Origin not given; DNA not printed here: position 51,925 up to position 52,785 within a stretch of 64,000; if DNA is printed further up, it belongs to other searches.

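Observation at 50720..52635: Orphan pduS-pduT pair (Fe-S flavoprotein plus Fe-S tandem BMC shell protein) with no other microcompartment genes nearby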

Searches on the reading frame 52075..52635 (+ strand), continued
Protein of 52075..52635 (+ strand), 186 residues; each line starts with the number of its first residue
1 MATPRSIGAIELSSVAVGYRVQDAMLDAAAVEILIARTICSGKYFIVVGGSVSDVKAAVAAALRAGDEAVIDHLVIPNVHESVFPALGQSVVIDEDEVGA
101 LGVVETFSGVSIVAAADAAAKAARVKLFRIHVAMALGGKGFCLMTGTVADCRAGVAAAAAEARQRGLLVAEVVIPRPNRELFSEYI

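Call 30: find_related_loci(query=A1, collection=genome_contigs, flank=10000)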
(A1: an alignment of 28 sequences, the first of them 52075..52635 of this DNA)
Query A1 (186 aa) in genome_contigs; peptide patterns used: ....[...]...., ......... (x = any residue, [..] = any of these).
552 stretches matched a pattern; 545 encode a relative of the query (tblastn E <= 1e-3); the best 80 are kept; 80 distinct loci.
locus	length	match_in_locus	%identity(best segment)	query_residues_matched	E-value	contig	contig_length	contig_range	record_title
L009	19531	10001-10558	89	1-186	3e-94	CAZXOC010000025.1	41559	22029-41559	MAG TPA_asm: uncultured Planctomycetaceae bacterium isolate SRP068000_co1_356 genome assembly, contig: NODE_869_length_4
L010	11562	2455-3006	81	3-186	1e-89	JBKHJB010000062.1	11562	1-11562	MAG: Phycisphaerae bacterium isolate D4M11_13 NODE_3254_length_11562_cov_11.027201, whole genome shotgun sequence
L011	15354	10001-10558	78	1-186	5e-89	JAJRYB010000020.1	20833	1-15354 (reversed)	MAG: Planctomycetota bacterium isolate Dive96_bin3.224 k141_820646, whole genome shotgun sequence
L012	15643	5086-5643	77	1-186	3e-88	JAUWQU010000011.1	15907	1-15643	MAG: Phycisphaerae bacterium isolate CSMAG_2510 CSMAG_2510_k141_1077415_length_15907_cov_7.0000, whole genome shotgun se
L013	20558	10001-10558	76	1-186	2e-87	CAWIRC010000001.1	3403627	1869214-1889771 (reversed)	MAG: Pirellulales bacterium isolate MFD04408.bin.2.94 genome assembly, contig: contig_23218, whole genome shotgun sequen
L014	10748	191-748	75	1-186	3e-87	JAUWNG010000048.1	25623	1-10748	MAG: Planctomycetota bacterium isolate CSMAG_2418 CSMAG_2418_k141_47107_length_25623_cov_16.9881, whole genome shotgun s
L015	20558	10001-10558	76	1-186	4e-87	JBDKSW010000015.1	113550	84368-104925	MAG: Thermoguttaceae bacterium isolate 6_bin.44 c_000001221372, whole genome shotgun sequence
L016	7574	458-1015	74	1-186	7e-87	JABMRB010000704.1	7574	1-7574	MAG: Candidatus Nealsonbacteria bacterium isolate bin.20 k141_3550374, whole genome shotgun sequence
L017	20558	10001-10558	80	1-186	7e-87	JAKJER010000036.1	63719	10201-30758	MAG: Planctomycetota bacterium isolate UR.bin180 UR_contig_851, whole genome shotgun sequence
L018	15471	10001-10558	78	1-186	2e-86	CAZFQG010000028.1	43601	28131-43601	MAG TPA_asm: uncultured Planctomycetaceae bacterium isolate SRP241326_co4_218 genome assembly, contig: NODE_1341_length_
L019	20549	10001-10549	77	4-186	2e-86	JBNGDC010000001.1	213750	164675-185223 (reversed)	MAG: Phycisphaerae bacterium isolate E05-017 bin55.fa-1, whole genome shotgun sequence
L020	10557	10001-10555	77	1-185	2e-86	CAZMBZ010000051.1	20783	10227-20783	MAG TPA_asm: uncultured Planctomycetaceae bacterium isolate binchicken_co181_571 genome assembly, contig: NODE_3978_leng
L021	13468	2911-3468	75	1-186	6e-86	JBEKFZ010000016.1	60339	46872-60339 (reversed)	MAG: Thermoguttaceae bacterium isolate SPRUCE 241 SPRUCE_241_16, whole genome shotgun sequence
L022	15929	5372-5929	75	1-186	9e-86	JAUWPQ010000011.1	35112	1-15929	MAG: Planctomycetota bacterium isolate CSMAG_2480 CSMAG_2480_k141_43218_length_35112_cov_129.1955, whole genome shotgun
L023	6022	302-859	75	1-186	7e-86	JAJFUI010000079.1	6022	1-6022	MAG: Planctomycetaceae bacterium isolate bin.426 k141_3595570, whole genome shotgun sequence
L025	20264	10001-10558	74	1-186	2e-85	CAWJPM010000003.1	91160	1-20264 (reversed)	MAG: Pirellulales bacterium isolate MFD04492.bin.2.107 genome assembly, contig: contig_10421, whole genome shotgun seque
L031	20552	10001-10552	75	3-186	6e-85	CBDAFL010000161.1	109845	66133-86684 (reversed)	MAG: uncultured Thermoguttaceae bacterium isolate MAG_108 genome assembly, contig: k141_428012, whole genome shotgun seq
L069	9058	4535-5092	72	1-186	7e-81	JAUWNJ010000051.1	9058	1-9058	MAG: Planctomycetales bacterium isolate CSMAG_2421 CSMAG_2421_k141_409004_length_9058_cov_39.5825, whole genome shotgun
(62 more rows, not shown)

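Call 33: search_protein_families(library=pfam, proteins=[L031:10600-11646:+, L031:11956-13299:+, L031:13518-14297:+, L031:14225-14980:+, L031:15020-15319:+, L031:15414-15716:+, L031:15832-17016:+, L031:16922-17467:+, L031:17490-18926:+, L031:19019-19279:+], max_evalue=0.001)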
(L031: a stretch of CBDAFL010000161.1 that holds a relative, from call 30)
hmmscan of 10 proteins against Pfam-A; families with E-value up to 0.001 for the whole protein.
L031:10600-11646:+ (348 aa): 0 families

L031:11956-13299:+ (447 aa): 6 families
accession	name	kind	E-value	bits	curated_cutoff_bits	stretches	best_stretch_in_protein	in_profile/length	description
PF00742.24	Homoserine_dh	-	4.4e-57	193.1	22.9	1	150-328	1-173/173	Homoserine dehydrogenase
PF03447.22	NAD_binding_3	-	9.8e-18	65.4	24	1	23-142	1-116/116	Homoserine dehydrogenase, NAD binding domain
PF01842.31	ACT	-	9e-10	38.6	27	1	366-433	2-64/66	ACT domain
PF01408.29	GFO_IDH_MocA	-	7.7e-05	23.8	24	1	18-137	2-114/120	Oxidoreductase family, NAD-binding Rossmann fold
PF22629.2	ACT_AHAS_ss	-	0.00063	20.3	27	0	367-433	1-62/67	AHAS small subunit-like ACT domain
PF13840.12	ACT_7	-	0.00095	19.4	27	0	373-393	19-39/65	ACT domain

L031:13518-14297:+ (259 aa): 6 families
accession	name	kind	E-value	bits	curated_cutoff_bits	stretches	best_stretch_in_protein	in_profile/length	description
PF00455.28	DeoRC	-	3.1e-40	138.2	31.8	1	77-230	4-159/160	DeoR C terminal sensor domain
PF08220.18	HTH_DeoR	-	1.6e-15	57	21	1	6-58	1-53/57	DeoR-like helix-turn-helix domain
PF08279.18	HTH_11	-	9e-09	35.5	25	1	6-48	1-44/55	HTH domain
PF25213.1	HVO_A0261_N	-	0.00025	21.3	35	1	5-57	11-62/86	HVO_A0261 N-terminal domain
PF00392.27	GntR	-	0.00035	20.6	27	1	24-55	29-60/64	Bacterial regulatory proteins, gntR family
PF12840.13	HTH_20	-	0.0007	20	27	0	20-49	19-48/51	Helix-turn-helix domain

L031:14225-14980:+ (251 aa): 1 family
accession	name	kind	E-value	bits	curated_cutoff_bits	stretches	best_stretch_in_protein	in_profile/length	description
PF06130.18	PTAC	-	1.5e-70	237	25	1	66-240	2-175/176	Phosphate propanoyltransferase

L031:15020-15319:+ (99 aa): 1 family
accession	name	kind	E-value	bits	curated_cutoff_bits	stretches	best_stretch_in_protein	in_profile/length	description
PF00936.24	BMC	-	1.2e-27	96.1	24.5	1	7-82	1-75/75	BMC domain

L031:15414-15716:+ (100 aa): 1 family
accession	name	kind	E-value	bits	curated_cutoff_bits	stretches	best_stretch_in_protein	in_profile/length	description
PF00936.24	BMC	-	1.3e-27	95.9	24.5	1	15-90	1-75/75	BMC domain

L031:15832-17016:+ (394 aa): 1 family
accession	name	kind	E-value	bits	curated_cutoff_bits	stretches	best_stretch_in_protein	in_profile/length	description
PF00871.23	Acetate_kinase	-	1.3e-102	343.9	22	1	2-385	1-392/392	Acetokinase family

L031:16922-17467:+ (181 aa): 1 family
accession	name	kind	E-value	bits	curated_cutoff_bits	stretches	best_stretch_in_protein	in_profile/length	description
PF03319.19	EutN_CcmL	-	4.3e-27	94.9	25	1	34-122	1-83/83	Ethanolamine utilisation protein EutN/carboxysome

L031:17490-18926:+ (478 aa): 1 family
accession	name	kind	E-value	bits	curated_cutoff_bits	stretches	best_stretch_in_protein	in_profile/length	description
PF00171.27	Aldedh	-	2.3e-35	122.5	23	1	41-432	30-427/461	Aldehyde dehydrogenase family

L031:19019-19279:+ (86 aa): 1 family
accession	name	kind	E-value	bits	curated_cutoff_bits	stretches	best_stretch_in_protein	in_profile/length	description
PF03319.19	EutN_CcmL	-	1.1e-21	77.6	25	1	1-85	1-83/83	Ethanolamine utilisation protein EutN/carboxysome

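Call 38: find_homologous_proteins(query=L031:17490-18926:+, max_evalue=1e-60)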
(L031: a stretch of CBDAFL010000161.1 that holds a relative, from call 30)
Query L031:17490-18926:+ (478 aa): 7995 proteins with E <= 1e-60 among 8000 candidates; the best 120 are listed.
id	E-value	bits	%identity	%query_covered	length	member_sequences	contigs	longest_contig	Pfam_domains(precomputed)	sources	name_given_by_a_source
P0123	1.8e-297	1004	94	100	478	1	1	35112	PF00171.28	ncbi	-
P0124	7.2e-297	1002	94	100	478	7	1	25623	PF00171.28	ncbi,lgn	-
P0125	3.8e-275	931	95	92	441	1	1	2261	PF00171.28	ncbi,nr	ncbi:MAG: aldehyde dehydrogenase EutE, partial [Planctomycetes bacterium]|nr:aldehyde dehydrogenase 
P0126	1.6e-268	909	85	100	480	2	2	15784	PF00171.28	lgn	-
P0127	7.4e-267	903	85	100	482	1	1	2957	PF00171.28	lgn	-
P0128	8.3e-266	900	83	100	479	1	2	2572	PF00171.28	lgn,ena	-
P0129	9.4e-265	897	83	100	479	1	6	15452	PF00171.28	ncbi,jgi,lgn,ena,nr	ncbi:MAG: aldehyde dehydrogenase EutE [Pirellulaceae bacterium]|nr:aldehyde dehydrogenase EutE [Pire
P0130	1.8e-263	892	82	100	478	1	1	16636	PF00171.28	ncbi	-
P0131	9.3e-260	880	81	100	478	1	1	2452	PF00171.28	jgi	jgi:aldehyde dehydrogenase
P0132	1.6e-259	879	81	100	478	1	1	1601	PF00171.28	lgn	-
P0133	1.6e-258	876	81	100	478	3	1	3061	PF00171.28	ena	-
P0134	7.3e-258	874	80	100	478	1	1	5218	PF00171.28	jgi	jgi:aldehyde dehydrogenase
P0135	2.1e-257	872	80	100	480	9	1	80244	PF00171.28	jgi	jgi:aldehyde dehydrogenase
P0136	6.6e-257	871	81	100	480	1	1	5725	PF00171.28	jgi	-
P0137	4.1e-256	868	79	100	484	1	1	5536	PF00171.28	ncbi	-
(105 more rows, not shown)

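Call 43: search_protein_families(library=ncbifam, proteins=[window:52075-52635:+], max_evalue=0.01)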
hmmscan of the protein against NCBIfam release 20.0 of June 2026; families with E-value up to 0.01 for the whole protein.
window:52075-52635:+ (186 aa): 5 families
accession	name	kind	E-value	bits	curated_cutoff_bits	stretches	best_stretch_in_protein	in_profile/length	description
TIGR02526.1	eut_PduT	equivalog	6.2e-32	110.7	250.3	1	5-181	3-178/182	ethanolamine utilization microcompartment shell protein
NF012018.0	PRK15474.1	equivalog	2.5e-16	59.8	133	2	100-181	3-82/97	ethanolamine utilization microcompartment protein EutM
NF053792.1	beta_CO2some_O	equivalog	4.6e-14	52.4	270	1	99-181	7-87/205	beta-carboxysome assembly protein CcmO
NF012010.0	PRK15466.1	equivalog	1.8e-10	41.1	218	2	99-179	3-81/166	ethanolamine utilization microcompartment protein EutK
NF053791.1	BMC_CsoS1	equivalog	1.6e-09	37.9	166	2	100-181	8-88/93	alpha-carboxysome major shell protein CsoS1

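Call 55: search_protein_families(library=pfam, proteins=[L012:14514-15422:-, L012:13083-14066:-, L012:12095-12922:-, L012:11231-11848:-, L012:9740-11023:-, L012:10024-10899:+, L012:12113-13105:+, L031:19276-20022:+, L012:11240-11842:+], max_evalue=0.001)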
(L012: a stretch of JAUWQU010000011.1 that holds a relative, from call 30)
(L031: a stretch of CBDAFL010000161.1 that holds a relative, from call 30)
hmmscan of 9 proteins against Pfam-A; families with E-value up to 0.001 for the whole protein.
L012:14514-15422:- (302 aa): 1 family
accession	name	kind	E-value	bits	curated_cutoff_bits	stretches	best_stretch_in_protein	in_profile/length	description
PF02502.23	LacAB_rpiB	-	4.1e-05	24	24.7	1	198-287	40-129/138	Ribose/Galactose Isomerase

L012:13083-14066:- (327 aa): 1 family
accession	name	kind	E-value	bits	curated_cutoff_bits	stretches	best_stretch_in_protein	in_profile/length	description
PF00596.27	Aldolase_II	-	2.3e-46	158.5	22.2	1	11-186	3-183/183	Class II Aldolase and Adducin N-terminal domain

L012:12095-12922:- (275 aa): 7 families
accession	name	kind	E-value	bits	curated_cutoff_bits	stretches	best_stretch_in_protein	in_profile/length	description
PF05036.18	SPOR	-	4.4e-08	33.8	21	1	202-272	5-75/76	SPOR domain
PF07719.23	TPR_2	-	3.9e-07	30.1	27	0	81-107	3-29/34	Tetratricopeptide repeat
PF13174.12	TPR_6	-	2.1e-05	25.3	26.3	0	155-187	1-33/33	Tetratricopeptide repeat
PF13424.12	TPR_12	-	2.2e-05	25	30.1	1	80-144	4-73/77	Tetratricopeptide repeat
PF13525.12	YfiO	-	3.2e-05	24.3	25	0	52-96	52-96/203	Outer membrane lipoprotein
PF00515.34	TPR_1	-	4.8e-05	23.4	27.8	0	81-105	3-27/34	Tetratricopeptide repeat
PF13432.12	TPR_16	-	0.0006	20.6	32.7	0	46-109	1-61/65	Tetratricopeptide repeat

L012:11231-11848:- (205 aa): 0 families

L012:9740-11023:- (427 aa): 10 families
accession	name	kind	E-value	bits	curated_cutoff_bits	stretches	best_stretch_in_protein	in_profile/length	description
PF07719.23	TPR_2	-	5.4e-14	51.5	27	1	196-229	1-34/34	Tetratricopeptide repeat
PF13428.12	TPR_14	-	1.2e-10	41.4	23.5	0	382-422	1-41/44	Tetratricopeptide repeat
PF14559.12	TPR_19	-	1.8e-10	41.4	25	0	68-136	1-67/68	Tetratricopeptide repeat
PF13424.12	TPR_12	-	4.5e-10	40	30.1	0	165-227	6-76/77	Tetratricopeptide repeat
PF13432.12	TPR_16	-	3.5e-07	31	32.7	0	172-229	7-64/65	Tetratricopeptide repeat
PF13414.12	TPR_11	-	7.6e-07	29.2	26.8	0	175-210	7-42/42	TPR repeat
PF00515.34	TPR_1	-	1.8e-05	24.8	27.8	0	196-229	1-34/34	Tetratricopeptide repeat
PF13431.12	TPR_17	-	6.6e-05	23.3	24.4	0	306-334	5-33/34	Tetratricopeptide repeat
PF13181.12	TPR_8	-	0.0002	21.7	25.7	0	314-334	1-21/34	Tetratricopeptide repeat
PF23914.1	TPR_CcmH_CycH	-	0.00026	21.3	42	0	175-229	100-154/158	Cytochrome c-type biogenesis protein H TPR domain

L012:10024-10899:+ (291 aa): 0 families

L012:12113-13105:+ (330 aa): 0 families

L031:19276-20022:+ (248 aa): 0 families

L012:11240-11842:+ (200 aa): 1 family
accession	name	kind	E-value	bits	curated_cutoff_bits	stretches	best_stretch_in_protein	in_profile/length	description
PF13338.12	AbiEi_4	-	6.7e-11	42.6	25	1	13-53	7-48/49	Transcriptional regulator, AbiEi antitoxin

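Call 61: find_related_loci(query=A3, collection=metagenome_contigs, flank=10000)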
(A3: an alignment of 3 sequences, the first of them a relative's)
Query A3 (327 aa) in metagenome_contigs; peptide patterns used: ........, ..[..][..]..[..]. (x = any residue, [..] = any of these).
600 stretches matched a pattern (row limit reached: there are more); 508 encode a relative of the query (tblastn E <= 1e-3); the best 80 are kept; 80 distinct loci.
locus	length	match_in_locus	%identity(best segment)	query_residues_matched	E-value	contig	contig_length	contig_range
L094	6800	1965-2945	89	1-327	0e+0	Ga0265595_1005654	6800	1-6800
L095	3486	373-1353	88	1-327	0e+0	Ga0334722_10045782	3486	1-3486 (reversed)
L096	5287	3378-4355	78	1-326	5e-179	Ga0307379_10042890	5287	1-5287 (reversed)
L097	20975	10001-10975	68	1-325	4e-154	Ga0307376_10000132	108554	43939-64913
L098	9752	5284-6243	69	1-325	2e-149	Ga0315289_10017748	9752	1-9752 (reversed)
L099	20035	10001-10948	64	1-322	3e-138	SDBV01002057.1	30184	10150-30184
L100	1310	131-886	53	1-254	4e-98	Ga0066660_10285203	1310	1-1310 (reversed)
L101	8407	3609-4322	55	1-240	5e-90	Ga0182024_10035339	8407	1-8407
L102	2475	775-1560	52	1-262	1e-91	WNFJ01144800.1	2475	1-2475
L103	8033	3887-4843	45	1-324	2e-88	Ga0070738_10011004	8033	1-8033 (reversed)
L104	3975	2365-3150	52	1-262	5e-89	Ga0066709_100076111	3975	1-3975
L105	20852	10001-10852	48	1-322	2e-88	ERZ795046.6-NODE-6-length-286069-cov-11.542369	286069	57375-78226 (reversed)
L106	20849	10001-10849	47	1-326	1e-88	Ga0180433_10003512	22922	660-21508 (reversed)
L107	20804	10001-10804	51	1-270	2e-88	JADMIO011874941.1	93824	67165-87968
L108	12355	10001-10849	47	1-326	1e-88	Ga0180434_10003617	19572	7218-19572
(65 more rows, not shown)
